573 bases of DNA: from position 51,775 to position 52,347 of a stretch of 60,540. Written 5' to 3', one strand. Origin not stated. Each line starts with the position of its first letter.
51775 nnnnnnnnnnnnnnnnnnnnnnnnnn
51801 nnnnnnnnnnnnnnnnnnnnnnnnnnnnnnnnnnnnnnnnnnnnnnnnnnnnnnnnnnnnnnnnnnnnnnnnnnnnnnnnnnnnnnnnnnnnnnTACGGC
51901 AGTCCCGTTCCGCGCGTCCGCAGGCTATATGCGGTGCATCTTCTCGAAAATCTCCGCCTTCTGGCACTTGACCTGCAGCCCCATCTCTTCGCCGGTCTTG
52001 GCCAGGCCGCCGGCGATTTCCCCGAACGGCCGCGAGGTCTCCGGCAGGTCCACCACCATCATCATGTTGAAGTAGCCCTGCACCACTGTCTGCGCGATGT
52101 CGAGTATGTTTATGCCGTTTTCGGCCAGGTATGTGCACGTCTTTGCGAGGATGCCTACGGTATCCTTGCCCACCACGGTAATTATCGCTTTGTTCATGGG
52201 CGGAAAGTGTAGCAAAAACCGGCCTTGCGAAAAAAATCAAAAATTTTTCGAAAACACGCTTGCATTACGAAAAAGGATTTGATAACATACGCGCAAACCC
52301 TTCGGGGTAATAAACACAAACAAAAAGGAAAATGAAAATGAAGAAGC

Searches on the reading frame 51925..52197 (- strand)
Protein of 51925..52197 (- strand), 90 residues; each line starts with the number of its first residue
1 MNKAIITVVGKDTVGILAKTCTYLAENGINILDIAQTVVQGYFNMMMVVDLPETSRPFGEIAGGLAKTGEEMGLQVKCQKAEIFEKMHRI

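Call 36: search_protein_families(library=pfam, proteins=[window:51925-52197:-])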
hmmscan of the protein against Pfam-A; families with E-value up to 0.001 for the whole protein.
window:51925-52197:- (90 aa): 4 families
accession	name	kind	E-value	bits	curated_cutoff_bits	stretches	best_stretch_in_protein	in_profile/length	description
PF13740.12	ACT_6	-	1.4e-13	51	23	1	5-79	4-76/76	ACT domain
PF01842.31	ACT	-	1.4e-09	38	27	1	5-52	2-52/66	ACT domain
PF13840.12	ACT_7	-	1.8e-05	24.9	27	1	4-37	7-43/65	ACT domain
PF22468.2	ACT_9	-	0.00017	21.7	27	1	6-49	1-45/61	ACT domain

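Call 51: find_encoding_contigs(protein=window:51925-52197:-, flank=400, max_places=10)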
Protein window:51925-52197:- (90 aa): 23 contigs read that carry it; 10 places shown.
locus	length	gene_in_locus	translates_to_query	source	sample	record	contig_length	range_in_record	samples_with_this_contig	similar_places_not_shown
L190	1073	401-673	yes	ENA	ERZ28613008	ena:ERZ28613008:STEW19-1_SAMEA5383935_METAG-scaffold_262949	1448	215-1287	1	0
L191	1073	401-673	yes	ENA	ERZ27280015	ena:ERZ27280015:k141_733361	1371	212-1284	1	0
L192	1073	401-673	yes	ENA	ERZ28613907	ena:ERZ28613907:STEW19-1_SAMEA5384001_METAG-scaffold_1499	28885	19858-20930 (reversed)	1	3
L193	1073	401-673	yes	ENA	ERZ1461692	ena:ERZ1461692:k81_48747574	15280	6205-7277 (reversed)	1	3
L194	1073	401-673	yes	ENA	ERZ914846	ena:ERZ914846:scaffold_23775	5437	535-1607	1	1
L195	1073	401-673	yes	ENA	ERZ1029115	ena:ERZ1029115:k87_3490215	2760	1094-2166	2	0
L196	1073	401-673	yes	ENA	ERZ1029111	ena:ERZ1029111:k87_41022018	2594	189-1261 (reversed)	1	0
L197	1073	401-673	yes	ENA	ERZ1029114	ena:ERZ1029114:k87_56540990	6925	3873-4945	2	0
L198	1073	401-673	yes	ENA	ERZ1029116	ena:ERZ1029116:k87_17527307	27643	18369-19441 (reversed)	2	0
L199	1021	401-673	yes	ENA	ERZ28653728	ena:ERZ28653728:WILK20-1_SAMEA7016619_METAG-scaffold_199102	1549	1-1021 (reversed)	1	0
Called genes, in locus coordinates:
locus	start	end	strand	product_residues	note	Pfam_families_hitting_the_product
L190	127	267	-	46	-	-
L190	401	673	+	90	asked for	PF13740:ACT_6, PF13840:ACT_7 (weak), PF01842:ACT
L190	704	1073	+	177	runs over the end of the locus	?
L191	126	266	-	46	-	-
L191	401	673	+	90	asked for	PF13740:ACT_6, PF13840:ACT_7 (weak), PF01842:ACT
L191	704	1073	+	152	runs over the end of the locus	?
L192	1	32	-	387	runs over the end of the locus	PF02424:ApbE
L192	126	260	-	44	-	-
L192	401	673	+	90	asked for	PF13740:ACT_6, PF13840:ACT_7 (weak), PF01842:ACT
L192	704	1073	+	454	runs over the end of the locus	PF05167:DUF711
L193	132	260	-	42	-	-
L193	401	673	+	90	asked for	PF13740:ACT_6, PF13840:ACT_7 (weak), PF01842:ACT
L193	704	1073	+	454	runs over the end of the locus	PF05167:DUF711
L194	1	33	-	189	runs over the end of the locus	?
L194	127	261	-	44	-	-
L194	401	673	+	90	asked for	PF13740:ACT_6, PF13840:ACT_7 (weak), PF01842:ACT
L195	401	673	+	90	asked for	PF13740:ACT_6, PF13840:ACT_7 (weak), PF01842:ACT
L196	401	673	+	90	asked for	PF13740:ACT_6, PF13840:ACT_7 (weak), PF01842:ACT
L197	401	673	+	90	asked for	PF13740:ACT_6, PF13840:ACT_7 (weak), PF01842:ACT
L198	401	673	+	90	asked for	PF13740:ACT_6, PF13840:ACT_7 (weak), PF01842:ACT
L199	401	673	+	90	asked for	PF13740:ACT_6, PF13840:ACT_7 (weak), PF01842:ACT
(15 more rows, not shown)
